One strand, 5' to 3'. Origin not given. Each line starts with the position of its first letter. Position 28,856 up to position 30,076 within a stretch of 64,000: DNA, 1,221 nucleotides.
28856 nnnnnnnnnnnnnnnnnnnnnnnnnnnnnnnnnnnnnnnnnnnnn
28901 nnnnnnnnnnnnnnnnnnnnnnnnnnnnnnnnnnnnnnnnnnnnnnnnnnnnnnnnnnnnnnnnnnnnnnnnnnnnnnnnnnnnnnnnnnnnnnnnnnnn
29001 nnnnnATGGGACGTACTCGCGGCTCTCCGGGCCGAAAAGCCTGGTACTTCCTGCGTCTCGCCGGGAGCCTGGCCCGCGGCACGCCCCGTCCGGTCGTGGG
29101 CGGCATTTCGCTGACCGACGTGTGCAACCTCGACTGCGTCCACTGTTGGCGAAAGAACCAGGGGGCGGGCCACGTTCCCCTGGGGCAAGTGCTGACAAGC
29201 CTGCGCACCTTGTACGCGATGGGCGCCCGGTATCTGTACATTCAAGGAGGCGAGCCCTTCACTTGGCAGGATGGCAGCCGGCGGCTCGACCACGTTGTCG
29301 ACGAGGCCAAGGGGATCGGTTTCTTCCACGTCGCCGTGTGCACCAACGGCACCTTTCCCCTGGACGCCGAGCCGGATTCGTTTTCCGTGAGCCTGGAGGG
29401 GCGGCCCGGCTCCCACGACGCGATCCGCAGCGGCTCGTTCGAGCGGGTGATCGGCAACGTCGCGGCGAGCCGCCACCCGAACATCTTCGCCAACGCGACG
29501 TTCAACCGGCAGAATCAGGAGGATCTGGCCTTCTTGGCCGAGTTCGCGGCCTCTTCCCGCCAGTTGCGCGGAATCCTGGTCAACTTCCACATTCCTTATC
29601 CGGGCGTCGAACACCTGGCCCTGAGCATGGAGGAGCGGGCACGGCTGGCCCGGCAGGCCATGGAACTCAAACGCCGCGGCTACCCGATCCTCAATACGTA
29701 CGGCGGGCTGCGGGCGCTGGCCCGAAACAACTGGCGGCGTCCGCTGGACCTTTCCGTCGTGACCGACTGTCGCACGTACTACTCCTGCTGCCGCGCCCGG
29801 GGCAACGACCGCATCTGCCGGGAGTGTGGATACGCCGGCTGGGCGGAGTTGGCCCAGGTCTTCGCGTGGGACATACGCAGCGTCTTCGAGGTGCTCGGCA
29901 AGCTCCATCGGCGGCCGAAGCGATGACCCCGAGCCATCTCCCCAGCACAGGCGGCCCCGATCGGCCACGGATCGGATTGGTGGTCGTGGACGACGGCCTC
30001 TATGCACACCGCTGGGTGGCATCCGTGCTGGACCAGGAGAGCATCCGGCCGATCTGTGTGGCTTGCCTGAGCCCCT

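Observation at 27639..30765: Translationally coupled operon of a HemN-like rSAM enzyme, a second rSAM enzyme and a formyltransferase, divergent from a glycosyltransferase/PQQ-propeller operon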

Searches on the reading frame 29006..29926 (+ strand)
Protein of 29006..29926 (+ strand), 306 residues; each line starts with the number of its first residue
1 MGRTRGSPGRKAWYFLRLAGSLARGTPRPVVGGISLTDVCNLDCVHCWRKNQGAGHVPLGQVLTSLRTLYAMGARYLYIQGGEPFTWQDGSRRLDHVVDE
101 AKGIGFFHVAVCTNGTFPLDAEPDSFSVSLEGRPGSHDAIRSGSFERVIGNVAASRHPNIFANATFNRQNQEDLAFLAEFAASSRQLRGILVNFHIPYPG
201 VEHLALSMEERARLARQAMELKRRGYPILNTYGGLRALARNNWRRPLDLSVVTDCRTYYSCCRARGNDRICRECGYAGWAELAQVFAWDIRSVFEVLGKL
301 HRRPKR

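Call 3: search_protein_families(library=pfam, proteins=[window:29006-29926:+], max_evalue=0.01)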
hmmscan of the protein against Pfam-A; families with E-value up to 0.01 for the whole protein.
window:29006-29926:+ (306 aa): 1 family
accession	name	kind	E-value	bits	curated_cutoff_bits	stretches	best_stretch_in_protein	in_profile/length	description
PF04055.27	Radical_SAM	-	2.1e-12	48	29.5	1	34-156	1-137/166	Radical SAM superfamily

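Call 4: search_protein_families(library=ncbifam, proteins=[window:29006-29926:+], max_evalue=0.01)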
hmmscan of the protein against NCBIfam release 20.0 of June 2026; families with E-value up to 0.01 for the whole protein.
window:29006-29926:+ (306 aa): 27 families (the best 25 are shown)
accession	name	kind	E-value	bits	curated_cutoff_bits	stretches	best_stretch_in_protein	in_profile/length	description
TIGR03961.1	rSAM_PTO1314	hypoth_equivalog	7.8e-13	48.4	306.05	1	28-244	21-238/332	PTO1314 family radical SAM protein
TIGR04051.1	rSAM_NirJ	equivalog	2.1e-08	33.6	515.45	1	35-221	7-201/354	heme d1 biosynthesis radical SAM protein NirJ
TIGR04250.1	SCM_rSAM_ScmE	equivalog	8.2e-08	31.5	400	1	33-193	6-177/358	SynChlorMet cassette radical SAM/SPASM protein ScmE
TIGR02668.1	moaA_archaeal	equivalog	1.5e-07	30.7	325.25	1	34-117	14-96/303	GTP 3',8-cyclase MoaA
TIGR03962.1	mycofact_rSAM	equivalog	2.5e-07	30.2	265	1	22-182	4-174/339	mycofactocin radical SAM maturase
TIGR02666.1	moaA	equivalog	2.7e-07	29.9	284.05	1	34-117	14-102/336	GTP 3',8-cyclase MoaA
NF012164.0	AlbA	equivalog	6.7e-07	28.1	850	1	18-117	101-197/442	subtilosin maturase AlbA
NF038283.1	viperin_w_prok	equivalog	1.4e-06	27.7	180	1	36-124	8-101/281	viperin family antiviral radical SAM protein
NF045646.2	rSAM_Se_TrsS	equivalog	3.7e-06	25.7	490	1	34-116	90-171/441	radical SAM (seleno)protein TrsS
TIGR04546.1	rSAM_ahbC_deAc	equivalog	1.3e-05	24.2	650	1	28-200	38-217/390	12,18-didecarboxysiroheme deacetylase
NF045702.1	rSAM_GDGT_ether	equivalog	2.8e-05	22.9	450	1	30-116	86-174/486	tetraether lipid synthase Tes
TIGR04545.1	rSAM_ahbD_hemeb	equivalog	2.9e-05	23.7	500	1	36-181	6-162/339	heme b synthase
NF001199.0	PRK00164.2-1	equivalog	3.2e-05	23.2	231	1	34-117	16-98/308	GTP 3',8-cyclase MoaA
NF033640.1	N_Twi_rSAM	subfamily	0.00014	21.1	170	0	73-181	172-295/398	twitch domain-containing radical SAM protein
TIGR04347.1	pseudo_SAM_Halo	equivalog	0.00017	21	525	1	28-157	37-173/390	TIGR04347 family pseudo-SAM/SPASM protein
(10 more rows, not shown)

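Call 7: find_homologous_proteins(query=window:29006-29926:+)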
Query window:29006-29926:+ (306 aa): 196 proteins with E <= 0.001 among 5120 candidates; the best 120 are listed.
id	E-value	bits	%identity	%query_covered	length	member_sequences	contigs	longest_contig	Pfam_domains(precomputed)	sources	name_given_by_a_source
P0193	1.2e-210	716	100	100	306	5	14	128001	PF04055.28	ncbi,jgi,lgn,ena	ncbi:MAG: radical SAM protein [Thermoguttaceae bacterium]|jgi:MoaA/NifB/PqqE/SkfB family radical SAM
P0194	3.2e-178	610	86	100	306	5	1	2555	PF04055.28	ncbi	-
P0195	2.1e-165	568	79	97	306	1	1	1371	PF04055.28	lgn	-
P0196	3.2e-161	554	78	100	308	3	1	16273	PF04055.28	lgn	-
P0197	1.0e-160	552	78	98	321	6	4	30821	PF04055.28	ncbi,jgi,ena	-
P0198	1.3e-156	539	76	99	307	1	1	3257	PF04055.28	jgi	jgi:Fe-coproporphyrin III synthase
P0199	6.5e-155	533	77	97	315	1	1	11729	PF04055.28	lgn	-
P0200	1.5e-151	522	74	97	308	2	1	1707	PF04055.28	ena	-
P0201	3.3e-150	518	76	95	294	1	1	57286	PF04055.28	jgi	jgi:MoaA/NifB/PqqE/SkfB family radical SAM enzyme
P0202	1.8e-143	495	71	95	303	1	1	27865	PF04055.28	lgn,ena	-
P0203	2.0e-142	492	71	95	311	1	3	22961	PF04055.28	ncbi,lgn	-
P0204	4.6e-142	491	73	95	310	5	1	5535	PF04055.28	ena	-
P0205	2.9e-140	485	70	98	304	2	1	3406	PF04055.28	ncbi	-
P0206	2.1e-135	469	66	97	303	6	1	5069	PF04055.28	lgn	-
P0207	2.2e-128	446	64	94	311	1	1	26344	PF04055.28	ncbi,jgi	jgi:MoaA/NifB/PqqE/SkfB family radical SAM enzyme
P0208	6.8e-125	434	65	95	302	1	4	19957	PF04055.28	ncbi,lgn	-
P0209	2.5e-124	433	65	90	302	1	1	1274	PF04055.28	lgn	-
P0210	4.2e-124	432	64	95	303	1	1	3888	PF04055.28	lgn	-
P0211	4.8e-124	432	64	94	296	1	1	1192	PF04055.28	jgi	jgi:Fe-coproporphyrin III synthase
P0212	1.1e-121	424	76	76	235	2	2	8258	PF04055.28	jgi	jgi:MoaA/NifB/PqqE/SkfB family radical SAM enzyme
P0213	1.3e-120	420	64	96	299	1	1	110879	PF04055.28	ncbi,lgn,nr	ncbi:MAG: radical SAM protein [Elusimicrobia bacterium]|nr:radical SAM protein [Elusimicrobiota bact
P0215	4.8e-118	412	61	95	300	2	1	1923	PF04055.28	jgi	jgi:MoaA/NifB/PqqE/SkfB family radical SAM enzyme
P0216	1.8e-116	407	58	96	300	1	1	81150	PF04055.28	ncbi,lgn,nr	ncbi:MAG: radical SAM protein [Planctomycetes bacterium]|nr:radical SAM protein [Planctomycetota bac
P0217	1.9e-115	403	61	96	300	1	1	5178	PF04055.28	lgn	-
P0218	1.1e-113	398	62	89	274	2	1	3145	PF04055.28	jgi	jgi:MoaA/NifB/PqqE/SkfB family radical SAM enzyme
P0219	4.3e-110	386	66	82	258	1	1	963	PF04055.28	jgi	-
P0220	8.6e-107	375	54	99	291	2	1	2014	PF04055.28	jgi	-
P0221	1.0e-105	371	57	95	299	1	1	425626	PF04055.28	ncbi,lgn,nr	ncbi:MAG: radical SAM protein [Elusimicrobia bacterium]|nr:radical SAM protein [Elusimicrobiota bact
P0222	1.4e-104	368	68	77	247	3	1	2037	PF04055.28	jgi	jgi:MoaA/NifB/PqqE/SkfB family radical SAM enzyme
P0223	8.3e-101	355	54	98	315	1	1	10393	PF04055.28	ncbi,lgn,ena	ncbi:MAG: radical SAM protein [Planctomycetota bacterium]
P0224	7.7e-99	349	55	94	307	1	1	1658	PF04055.28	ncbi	-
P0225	2.6e-97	344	69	72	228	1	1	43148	PF04055.28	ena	-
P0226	2.1e-96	341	51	95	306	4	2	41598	PF04055.28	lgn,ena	-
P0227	4.2e-96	340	52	97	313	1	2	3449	PF04055.28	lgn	-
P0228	2.4e-94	334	49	97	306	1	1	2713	PF04055.28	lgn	-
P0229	3.4e-94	334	53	97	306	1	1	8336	PF04055.28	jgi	jgi:MoaA/NifB/PqqE/SkfB family radical SAM enzyme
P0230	2.5e-93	331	50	94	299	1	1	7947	PF04055.28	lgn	-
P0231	2.8e-92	327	48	98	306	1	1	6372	PF04055.28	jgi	-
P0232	2.4e-90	321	89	52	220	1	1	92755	PF04055.28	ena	-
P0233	5.2e-71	257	44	88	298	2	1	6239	PF04055.28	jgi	jgi:MoaA/NifB/PqqE/SkfB family radical SAM enzyme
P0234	1.6e-70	256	44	88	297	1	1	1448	PF04055.28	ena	-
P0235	1.3e-67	246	44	87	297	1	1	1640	PF04055.28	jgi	jgi:Fe-coproporphyrin III synthase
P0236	2.7e-65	239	43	89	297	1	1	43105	PF04055.28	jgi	jgi:MoaA/NifB/PqqE/SkfB family radical SAM enzyme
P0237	1.9e-61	226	41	92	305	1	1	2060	PF04055.28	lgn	-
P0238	1.4e-58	217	41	92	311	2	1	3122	PF04055.28,PF11946.14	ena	-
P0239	1.5e-58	216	42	87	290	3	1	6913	PF04055.28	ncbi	-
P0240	3.5e-58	215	43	90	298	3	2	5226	PF04055.28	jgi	jgi:MoaA/NifB/PqqE/SkfB family radical SAM enzyme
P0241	1.2e-55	207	42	87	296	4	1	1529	PF04055.28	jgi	jgi:MoaA/NifB/PqqE/SkfB family radical SAM enzyme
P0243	2.5e-55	206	40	81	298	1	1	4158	PF04055.28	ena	-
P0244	6.2e-55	205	35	91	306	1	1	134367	PF04055.28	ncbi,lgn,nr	ncbi:radical SAM protein [Candidatus Dojkabacteria bacterium]|nr:radical SAM protein [Candidatus Doj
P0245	2.8e-53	199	41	86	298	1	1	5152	PF04055.28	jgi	jgi:MoaA/NifB/PqqE/SkfB family radical SAM enzyme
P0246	1.4e-52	197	39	88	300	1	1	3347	PF04055.28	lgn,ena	-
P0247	3.2e-52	196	39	92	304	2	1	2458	PF04055.28,PF11946.14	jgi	jgi:MoaA/NifB/PqqE/SkfB family radical SAM enzyme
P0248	6.5e-52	195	37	84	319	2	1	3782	PF04055.28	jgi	-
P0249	8.0e-52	194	39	88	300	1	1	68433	PF04055.28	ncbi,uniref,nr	ncbi:radical SAM protein [Anaerotalea alkaliphila]|uniref:Radical SAM protein n=1 Tax=Anaerotalea al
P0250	1.1e-51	194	38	92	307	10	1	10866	PF04055.28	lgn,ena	-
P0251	6.9e-51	191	36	88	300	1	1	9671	PF04055.28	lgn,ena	-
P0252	1.9e-50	190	37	92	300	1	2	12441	PF04055.28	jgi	jgi:MoaA/NifB/PqqE/SkfB family radical SAM enzyme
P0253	2.4e-50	189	37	87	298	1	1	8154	PF04055.28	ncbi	ncbi:MAG: radical SAM protein [Candidatus Omnitrophota bacterium]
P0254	3.3e-50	189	37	93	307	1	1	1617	PF04055.28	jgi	jgi:Fe-coproporphyrin III synthase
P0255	5.0e-50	188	38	86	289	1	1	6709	PF04055.28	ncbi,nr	ncbi:MAG TPA: radical SAM protein, partial [Clostridiaceae bacterium]|nr:radical SAM protein [Clostr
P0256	7.3e-50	188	35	88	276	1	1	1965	PF04055.28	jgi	-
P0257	7.4e-50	188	41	82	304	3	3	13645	PF04055.28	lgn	-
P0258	2.7e-49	186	36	90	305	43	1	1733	PF04055.28,PF13353.12,PF11946.14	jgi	-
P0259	7.8e-49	185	38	86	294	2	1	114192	PF04055.28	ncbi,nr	ncbi:radical SAM protein [Parasporobacterium paucivorans]|nr:radical SAM protein [Parasporobacterium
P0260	2.0e-48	183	38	86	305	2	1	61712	PF04055.28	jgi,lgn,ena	-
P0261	4.0e-48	182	37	92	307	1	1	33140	PF04055.28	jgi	-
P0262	5.1e-48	182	40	83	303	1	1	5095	PF04055.28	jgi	jgi:Fe-coproporphyrin III synthase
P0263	8.8e-48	181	36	90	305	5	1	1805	PF04055.28,PF13353.12,PF11946.14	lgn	-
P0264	1.1e-47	181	40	86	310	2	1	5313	PF04055.28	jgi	jgi:Fe-coproporphyrin III synthase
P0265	9.8e-47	178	37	87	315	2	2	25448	PF04055.28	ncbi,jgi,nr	ncbi:MAG: radical SAM protein [Deltaproteobacteria bacterium]|nr:radical SAM protein [Deltaproteobac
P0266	1.2e-46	177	35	90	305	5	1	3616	PF04055.28,PF11946.14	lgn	-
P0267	1.6e-46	177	36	91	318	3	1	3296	PF04055.28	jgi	jgi:MoaA/NifB/PqqE/SkfB family radical SAM enzyme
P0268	2.8e-46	176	38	96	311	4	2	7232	PF04055.28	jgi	jgi:MoaA/NifB/PqqE/SkfB family radical SAM enzyme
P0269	4.2e-46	176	35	88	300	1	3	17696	PF04055.28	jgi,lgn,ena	-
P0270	8.6e-46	175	40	84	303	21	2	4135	PF04055.28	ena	-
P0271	1.7e-45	174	39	90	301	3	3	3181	PF04055.28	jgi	-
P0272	1.8e-45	174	38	81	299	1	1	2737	PF04055.28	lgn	-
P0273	1.8e-45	173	39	87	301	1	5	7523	PF04055.28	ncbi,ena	-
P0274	2.6e-45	173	42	84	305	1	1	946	PF04055.28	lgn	-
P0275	7.9e-45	171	39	84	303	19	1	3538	PF04055.28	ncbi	-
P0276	1.0e-44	171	35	81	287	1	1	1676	PF04055.28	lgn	-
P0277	2.0e-44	170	39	83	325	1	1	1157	PF04055.28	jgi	jgi:MoaA/NifB/PqqE/SkfB family radical SAM enzyme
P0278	2.9e-44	170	40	83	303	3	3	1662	PF04055.28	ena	-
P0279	7.8e-44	168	41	83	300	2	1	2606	PF04055.28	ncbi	ncbi:MAG: radical SAM protein, partial [Thermodesulfobacteriota bacterium]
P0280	8.0e-44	168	37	83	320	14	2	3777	PF04055.28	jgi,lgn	jgi:MoaA/NifB/PqqE/SkfB family radical SAM enzyme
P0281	1.0e-43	168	39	83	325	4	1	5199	PF04055.28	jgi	-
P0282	1.1e-43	168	39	84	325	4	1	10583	PF04055.28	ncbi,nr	ncbi:MAG: Antilisterial bacteriocin subtilosin biosynthesis protein AlbA [Syntrophus sp. PtaU1.Bin20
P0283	1.2e-43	167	39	83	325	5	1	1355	PF04055.28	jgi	-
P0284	1.3e-43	167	38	88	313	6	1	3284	PF04055.28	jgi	-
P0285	3.0e-43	166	38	89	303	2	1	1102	PF04055.28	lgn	-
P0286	3.3e-43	166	37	83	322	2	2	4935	PF04055.28,PF13353.12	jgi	jgi:MoaA/NifB/PqqE/SkfB family radical SAM enzyme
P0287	4.1e-43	166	34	86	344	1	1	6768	PF04055.28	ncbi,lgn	-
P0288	5.1e-43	165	37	83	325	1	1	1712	PF04055.28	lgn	-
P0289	6.1e-43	165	40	83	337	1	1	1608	PF04055.28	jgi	jgi:MoaA/NifB/PqqE/SkfB family radical SAM enzyme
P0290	7.6e-43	165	38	86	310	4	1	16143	PF04055.28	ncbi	-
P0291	8.3e-43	165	40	83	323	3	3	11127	PF04055.28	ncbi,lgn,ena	-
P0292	8.6e-43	165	39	84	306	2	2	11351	PF04055.28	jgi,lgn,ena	jgi:MoaA/NifB/PqqE/SkfB family radical SAM enzyme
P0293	1.1e-42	164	37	83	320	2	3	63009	PF04055.28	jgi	jgi:MoaA/NifB/PqqE/SkfB family radical SAM enzyme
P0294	1.9e-42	164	39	84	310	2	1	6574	PF04055.28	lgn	-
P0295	2.3e-42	163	39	81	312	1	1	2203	PF04055.28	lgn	-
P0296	3.5e-42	163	38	83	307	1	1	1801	PF04055.28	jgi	jgi:MoaA/NifB/PqqE/SkfB family radical SAM enzyme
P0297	3.7e-42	163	40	84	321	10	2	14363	PF04055.28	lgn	-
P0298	4.1e-42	162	37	84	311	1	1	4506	PF04055.28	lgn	-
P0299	4.2e-42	162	40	83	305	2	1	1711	PF04055.28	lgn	-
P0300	4.5e-42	162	37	83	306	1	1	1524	PF04055.28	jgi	-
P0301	7.4e-42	162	37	84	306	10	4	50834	PF04055.28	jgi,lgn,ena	-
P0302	7.9e-42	162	36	86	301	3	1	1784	PF04055.28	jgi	jgi:Fe-coproporphyrin III synthase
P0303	9.3e-42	161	37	84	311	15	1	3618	PF04055.28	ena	-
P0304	1.1e-41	161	37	91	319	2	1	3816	PF04055.28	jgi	-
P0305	1.3e-41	161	37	83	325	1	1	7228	PF04055.28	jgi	jgi:MoaA/NifB/PqqE/SkfB family radical SAM enzyme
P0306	1.7e-41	160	38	83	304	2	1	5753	PF04055.28,PF13353.12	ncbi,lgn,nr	ncbi:MAG: radical SAM protein [Proteobacteria bacterium]|nr:radical SAM protein [Pseudomonadota bact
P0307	4.3e-41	159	36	89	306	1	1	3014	PF04055.28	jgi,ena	-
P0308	4.6e-41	159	38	84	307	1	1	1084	PF04055.28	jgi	jgi:MoaA/NifB/PqqE/SkfB family radical SAM enzyme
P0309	4.9e-41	159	41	75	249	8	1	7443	PF04055.28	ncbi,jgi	-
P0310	5.1e-41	159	37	84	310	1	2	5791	PF04055.28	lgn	-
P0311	5.8e-41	159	36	92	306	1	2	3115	PF04055.28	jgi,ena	jgi:MoaA/NifB/PqqE/SkfB family radical SAM enzyme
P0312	7.2e-41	158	37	87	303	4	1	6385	PF04055.28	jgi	-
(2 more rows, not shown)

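Call 14: search_solved_structures(query=window:29006-29926:+, max_evalue=0.01)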
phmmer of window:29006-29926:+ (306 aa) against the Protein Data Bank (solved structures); distinct sequences matched with E-value up to 0.01: 0.

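Call 20: search_protein_families(library=padloc, proteins=[window:29006-29926:+], max_evalue=0.01)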
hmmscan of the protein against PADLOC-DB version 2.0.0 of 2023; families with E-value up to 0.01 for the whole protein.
window:29006-29926:+ (306 aa): 2 families
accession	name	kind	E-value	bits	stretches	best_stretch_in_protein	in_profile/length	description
PDLC02903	pVip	-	1.3e-07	29.4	1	36-117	6-80/257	Viperins not associated with kinases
PDLC02904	pVip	-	4.3e-07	27.7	1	36-117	9-87/262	Viperins associated with kinases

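Call 29: find_encoding_contigs(protein=P0249, flank=8000, max_places=1)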
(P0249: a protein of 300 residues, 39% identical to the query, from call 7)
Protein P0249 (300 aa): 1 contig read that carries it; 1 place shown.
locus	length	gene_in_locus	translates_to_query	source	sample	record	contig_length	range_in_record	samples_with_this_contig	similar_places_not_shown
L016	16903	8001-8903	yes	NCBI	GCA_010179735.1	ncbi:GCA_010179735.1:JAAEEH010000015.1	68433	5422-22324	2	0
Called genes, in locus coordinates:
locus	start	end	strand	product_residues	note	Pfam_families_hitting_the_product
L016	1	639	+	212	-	PF11667:DUF3267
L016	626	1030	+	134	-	-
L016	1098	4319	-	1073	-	PF25596:CPSase_L_D1, PF02222:ATP-grasp, PF02786:CPSase_L_D2, PF07478:Dala_Dala_lig_C, PF02787:CPSase_L_D3, PF25596:CPSase_L_D1, PF02786:CPSase_L_D2, PF02222:ATP-grasp, +7 more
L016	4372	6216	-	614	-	PF02518:HATPase_c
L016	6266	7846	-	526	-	PF00072:Response_reg (weak), PF11849:DUF3369, PF13487:HD_5, PF01966:HD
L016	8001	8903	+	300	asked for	PF04055:Radical_SAM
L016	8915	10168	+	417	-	PF04055:Radical_SAM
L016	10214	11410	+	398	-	PF04519:Bactofilin (weak), PF26514:DUF8173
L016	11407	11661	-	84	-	-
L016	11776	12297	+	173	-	PF01661:Macro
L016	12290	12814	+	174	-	PF12724:Flavodoxin_5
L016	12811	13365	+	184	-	PF02627:CMD (weak)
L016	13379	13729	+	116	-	-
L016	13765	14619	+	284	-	PF00005:ABC_tran, PF13304:AAA_21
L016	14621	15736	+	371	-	PF12698:ABC2_membrane_3, PF01061:ABC2_membrane, PF24686:FLQE3_permease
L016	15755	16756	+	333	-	PF12698:ABC2_membrane_3, PF01061:ABC2_membrane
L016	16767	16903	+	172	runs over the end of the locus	PF04832:SOUL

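Call 30: find_encoding_contigs(protein=P0259, flank=8000, max_places=1)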
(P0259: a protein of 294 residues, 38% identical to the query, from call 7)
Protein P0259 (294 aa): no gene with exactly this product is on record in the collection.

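Call 31: find_encoding_contigs(protein=P0244, flank=8000, max_places=1)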
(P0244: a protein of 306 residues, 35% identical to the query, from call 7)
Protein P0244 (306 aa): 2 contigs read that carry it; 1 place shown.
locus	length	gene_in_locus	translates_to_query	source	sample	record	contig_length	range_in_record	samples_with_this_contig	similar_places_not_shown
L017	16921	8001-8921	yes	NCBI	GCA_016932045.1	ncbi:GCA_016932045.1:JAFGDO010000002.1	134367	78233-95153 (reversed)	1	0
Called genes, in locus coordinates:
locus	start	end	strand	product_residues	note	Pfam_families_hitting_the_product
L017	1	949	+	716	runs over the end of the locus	PF04773:FecR, PF06739:SBBP (faint)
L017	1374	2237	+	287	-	PF00294:PfkB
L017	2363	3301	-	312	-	PF00561:Abhydrolase_1, PF12146:Hydrolase_4 (faint)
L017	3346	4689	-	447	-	PF00211:Guanylate_cyc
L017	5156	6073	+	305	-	-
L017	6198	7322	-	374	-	PF00497:SBP_bac_3, PF12974:Phosphonate-bd (faint)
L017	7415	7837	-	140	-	PF12663:DUF3788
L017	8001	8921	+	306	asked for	PF04055:Radical_SAM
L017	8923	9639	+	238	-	PF04055:Radical_SAM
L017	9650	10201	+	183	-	-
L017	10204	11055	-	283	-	-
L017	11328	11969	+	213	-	PF12773:DZR, PF13240:Zn_Ribbon_1 (weak)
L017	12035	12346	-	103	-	-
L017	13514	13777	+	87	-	PF18910:DUF5665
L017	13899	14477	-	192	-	-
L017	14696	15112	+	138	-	PF18899:DUF5655 (weak)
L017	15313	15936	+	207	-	-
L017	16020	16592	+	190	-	PF01066:CDP-OH_P_transf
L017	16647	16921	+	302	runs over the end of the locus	PF04055:Radical_SAM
